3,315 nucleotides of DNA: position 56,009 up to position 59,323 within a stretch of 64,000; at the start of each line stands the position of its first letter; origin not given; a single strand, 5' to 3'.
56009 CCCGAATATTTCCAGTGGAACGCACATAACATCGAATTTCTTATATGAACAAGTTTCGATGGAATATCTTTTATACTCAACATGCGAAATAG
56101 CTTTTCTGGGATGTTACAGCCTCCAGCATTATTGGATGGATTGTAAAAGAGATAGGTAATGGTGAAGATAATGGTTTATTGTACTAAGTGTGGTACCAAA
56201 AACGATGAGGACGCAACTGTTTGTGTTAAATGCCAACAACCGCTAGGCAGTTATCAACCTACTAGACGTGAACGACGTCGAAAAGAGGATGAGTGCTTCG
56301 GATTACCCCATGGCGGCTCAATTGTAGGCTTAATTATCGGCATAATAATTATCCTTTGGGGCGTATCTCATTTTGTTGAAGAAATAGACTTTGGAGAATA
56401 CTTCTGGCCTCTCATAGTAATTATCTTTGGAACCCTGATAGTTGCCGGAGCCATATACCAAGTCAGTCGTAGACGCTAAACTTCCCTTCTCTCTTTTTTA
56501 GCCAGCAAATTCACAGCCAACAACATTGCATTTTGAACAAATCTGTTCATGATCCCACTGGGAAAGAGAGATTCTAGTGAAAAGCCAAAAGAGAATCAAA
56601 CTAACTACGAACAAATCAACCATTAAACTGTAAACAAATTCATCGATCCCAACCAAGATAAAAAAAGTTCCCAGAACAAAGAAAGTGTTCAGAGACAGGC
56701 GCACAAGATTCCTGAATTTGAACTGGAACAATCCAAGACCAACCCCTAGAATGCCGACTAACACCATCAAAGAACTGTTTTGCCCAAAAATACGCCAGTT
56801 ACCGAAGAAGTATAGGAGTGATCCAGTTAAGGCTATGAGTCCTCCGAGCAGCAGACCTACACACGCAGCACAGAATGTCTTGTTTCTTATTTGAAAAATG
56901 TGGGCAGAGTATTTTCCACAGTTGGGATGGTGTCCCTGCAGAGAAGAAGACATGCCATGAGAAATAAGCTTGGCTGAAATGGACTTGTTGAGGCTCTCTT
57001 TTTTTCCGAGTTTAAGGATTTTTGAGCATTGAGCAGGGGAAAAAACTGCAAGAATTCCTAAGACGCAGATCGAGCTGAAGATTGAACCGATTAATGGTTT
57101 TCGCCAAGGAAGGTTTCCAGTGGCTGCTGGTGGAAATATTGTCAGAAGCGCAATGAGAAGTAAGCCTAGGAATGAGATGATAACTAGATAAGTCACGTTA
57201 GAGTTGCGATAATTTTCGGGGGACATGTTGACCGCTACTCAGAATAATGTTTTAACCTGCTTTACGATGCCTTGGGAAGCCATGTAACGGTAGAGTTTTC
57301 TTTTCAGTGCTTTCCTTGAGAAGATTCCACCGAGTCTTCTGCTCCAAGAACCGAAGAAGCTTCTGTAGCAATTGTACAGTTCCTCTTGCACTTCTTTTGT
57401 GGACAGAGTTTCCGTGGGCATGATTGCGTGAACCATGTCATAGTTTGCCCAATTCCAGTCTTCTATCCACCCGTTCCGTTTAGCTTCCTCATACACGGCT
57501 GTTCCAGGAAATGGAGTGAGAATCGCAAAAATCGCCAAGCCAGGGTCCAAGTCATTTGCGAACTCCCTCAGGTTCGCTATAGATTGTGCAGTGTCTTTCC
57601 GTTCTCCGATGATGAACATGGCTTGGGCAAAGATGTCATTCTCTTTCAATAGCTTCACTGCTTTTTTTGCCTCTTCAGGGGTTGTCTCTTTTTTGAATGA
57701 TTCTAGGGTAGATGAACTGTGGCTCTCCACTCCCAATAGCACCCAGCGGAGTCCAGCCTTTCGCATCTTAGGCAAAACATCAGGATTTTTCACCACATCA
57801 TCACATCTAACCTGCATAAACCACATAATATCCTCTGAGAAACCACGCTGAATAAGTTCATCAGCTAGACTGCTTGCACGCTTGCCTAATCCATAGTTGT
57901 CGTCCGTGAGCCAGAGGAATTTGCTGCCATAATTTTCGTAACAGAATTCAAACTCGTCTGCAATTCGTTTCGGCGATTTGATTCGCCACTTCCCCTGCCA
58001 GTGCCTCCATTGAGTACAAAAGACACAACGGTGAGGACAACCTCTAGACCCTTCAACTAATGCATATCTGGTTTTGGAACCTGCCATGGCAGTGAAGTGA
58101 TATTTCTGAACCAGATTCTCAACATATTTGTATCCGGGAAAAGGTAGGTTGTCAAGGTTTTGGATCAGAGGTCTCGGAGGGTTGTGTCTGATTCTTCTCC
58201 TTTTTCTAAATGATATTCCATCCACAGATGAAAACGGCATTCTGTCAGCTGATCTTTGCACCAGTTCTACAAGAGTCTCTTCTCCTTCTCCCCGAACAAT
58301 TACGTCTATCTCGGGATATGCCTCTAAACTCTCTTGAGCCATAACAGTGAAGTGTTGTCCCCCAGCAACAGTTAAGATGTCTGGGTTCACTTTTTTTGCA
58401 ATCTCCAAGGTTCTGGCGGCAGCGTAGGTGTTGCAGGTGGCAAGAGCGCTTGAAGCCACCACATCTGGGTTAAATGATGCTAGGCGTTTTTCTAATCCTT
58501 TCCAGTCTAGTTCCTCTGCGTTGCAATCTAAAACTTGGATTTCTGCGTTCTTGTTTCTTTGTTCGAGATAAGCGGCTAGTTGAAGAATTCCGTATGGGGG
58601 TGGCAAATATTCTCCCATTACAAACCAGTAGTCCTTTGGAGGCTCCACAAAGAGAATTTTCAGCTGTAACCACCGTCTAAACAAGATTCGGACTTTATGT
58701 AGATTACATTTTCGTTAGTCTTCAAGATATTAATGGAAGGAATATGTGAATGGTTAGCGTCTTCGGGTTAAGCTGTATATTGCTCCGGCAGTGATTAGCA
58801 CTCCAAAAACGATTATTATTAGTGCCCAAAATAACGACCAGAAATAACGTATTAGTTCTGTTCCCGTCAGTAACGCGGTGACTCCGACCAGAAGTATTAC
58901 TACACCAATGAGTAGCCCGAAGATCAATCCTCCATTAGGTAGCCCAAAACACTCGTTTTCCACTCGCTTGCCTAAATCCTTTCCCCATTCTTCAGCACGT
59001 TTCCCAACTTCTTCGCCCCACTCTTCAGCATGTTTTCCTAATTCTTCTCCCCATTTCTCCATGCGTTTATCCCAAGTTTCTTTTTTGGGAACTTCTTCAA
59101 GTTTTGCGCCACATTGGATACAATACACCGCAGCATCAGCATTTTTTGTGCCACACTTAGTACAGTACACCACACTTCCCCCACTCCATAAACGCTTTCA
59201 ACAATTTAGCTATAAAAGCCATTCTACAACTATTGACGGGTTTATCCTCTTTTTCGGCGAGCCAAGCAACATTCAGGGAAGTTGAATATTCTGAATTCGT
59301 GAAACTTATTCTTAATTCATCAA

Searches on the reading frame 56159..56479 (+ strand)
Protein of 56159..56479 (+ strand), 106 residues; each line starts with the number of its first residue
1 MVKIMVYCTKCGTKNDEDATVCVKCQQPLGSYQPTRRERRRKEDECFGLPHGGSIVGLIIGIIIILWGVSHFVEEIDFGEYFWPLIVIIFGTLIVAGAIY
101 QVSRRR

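Call 50: search_protein_families(library=pfam, proteins=[window:56159-56479:+], max_evalue=0.01)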
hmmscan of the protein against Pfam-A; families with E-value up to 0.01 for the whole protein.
window:56159-56479:+ (106 aa): 5 families
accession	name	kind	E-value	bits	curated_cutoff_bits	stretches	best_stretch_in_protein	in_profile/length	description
PF13248.11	Zn_ribbon_3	-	2.3e-05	24.1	27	1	5-29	2-26/26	zinc-ribbon domain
PF13240.11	Zn_Ribbon_1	-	4.3e-05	23.6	25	1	7-25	1-19/23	zinc-ribbon domain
PF24463.1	DUF7577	-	0.00044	20.2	28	1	6-29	3-26/27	Domain of unknown function (DUF7577)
PF00641.23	Zn_ribbon_RanBP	-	0.0013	18.4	27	1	8-26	7-25/30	Zn-finger in Ran binding protein and others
PF12773.13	DZR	-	0.0025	18.4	27.3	1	8-30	1-23/45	Double zinc ribbon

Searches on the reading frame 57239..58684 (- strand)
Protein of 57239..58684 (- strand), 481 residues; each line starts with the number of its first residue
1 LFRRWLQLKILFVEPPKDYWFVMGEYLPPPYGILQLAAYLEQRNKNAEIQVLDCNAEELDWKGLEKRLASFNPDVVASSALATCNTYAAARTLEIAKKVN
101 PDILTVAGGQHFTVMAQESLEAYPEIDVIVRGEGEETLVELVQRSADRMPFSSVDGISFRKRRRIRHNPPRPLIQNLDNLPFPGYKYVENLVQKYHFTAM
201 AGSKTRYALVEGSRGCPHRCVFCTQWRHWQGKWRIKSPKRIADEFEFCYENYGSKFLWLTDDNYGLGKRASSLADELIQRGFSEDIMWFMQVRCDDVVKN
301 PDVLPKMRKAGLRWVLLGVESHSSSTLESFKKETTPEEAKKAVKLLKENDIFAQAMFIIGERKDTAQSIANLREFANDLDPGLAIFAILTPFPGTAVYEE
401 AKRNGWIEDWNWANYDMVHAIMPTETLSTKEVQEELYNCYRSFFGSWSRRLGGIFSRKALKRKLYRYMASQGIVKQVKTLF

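Call 9: search_protein_families(library=pfam, proteins=[window:57239-58684:-], max_evalue=0.0001)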
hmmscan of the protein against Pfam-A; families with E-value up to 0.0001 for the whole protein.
window:57239-58684:- (481 aa): 2 families
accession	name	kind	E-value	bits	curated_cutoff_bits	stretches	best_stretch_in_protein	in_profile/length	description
PF02310.24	B12-binding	-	9.7e-24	84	32.1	1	27-142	11-121/121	B12 binding domain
PF04055.27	Radical_SAM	-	5.4e-20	72.7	29.5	1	212-375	3-165/166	Radical SAM superfamily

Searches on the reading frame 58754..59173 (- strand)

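Call 9: search_protein_families(library=pfam, proteins=[window:58754-59173:-], max_evalue=0.0001)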
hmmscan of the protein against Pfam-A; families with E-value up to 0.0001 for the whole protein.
window:58754-59173:- (139 aa): 3 families
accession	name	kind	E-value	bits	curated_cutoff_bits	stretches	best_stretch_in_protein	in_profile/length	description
PF13240.11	Zn_Ribbon_1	-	2.9e-08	33.7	25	1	3-25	1-23/23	zinc-ribbon domain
PF24463.1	DUF7577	-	2.1e-05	24.4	28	1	2-26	3-27/27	Domain of unknown function (DUF7577)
PF00641.23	Zn_ribbon_RanBP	-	5.3e-05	22.8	27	1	4-24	7-27/30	Zn-finger in Ran binding protein and others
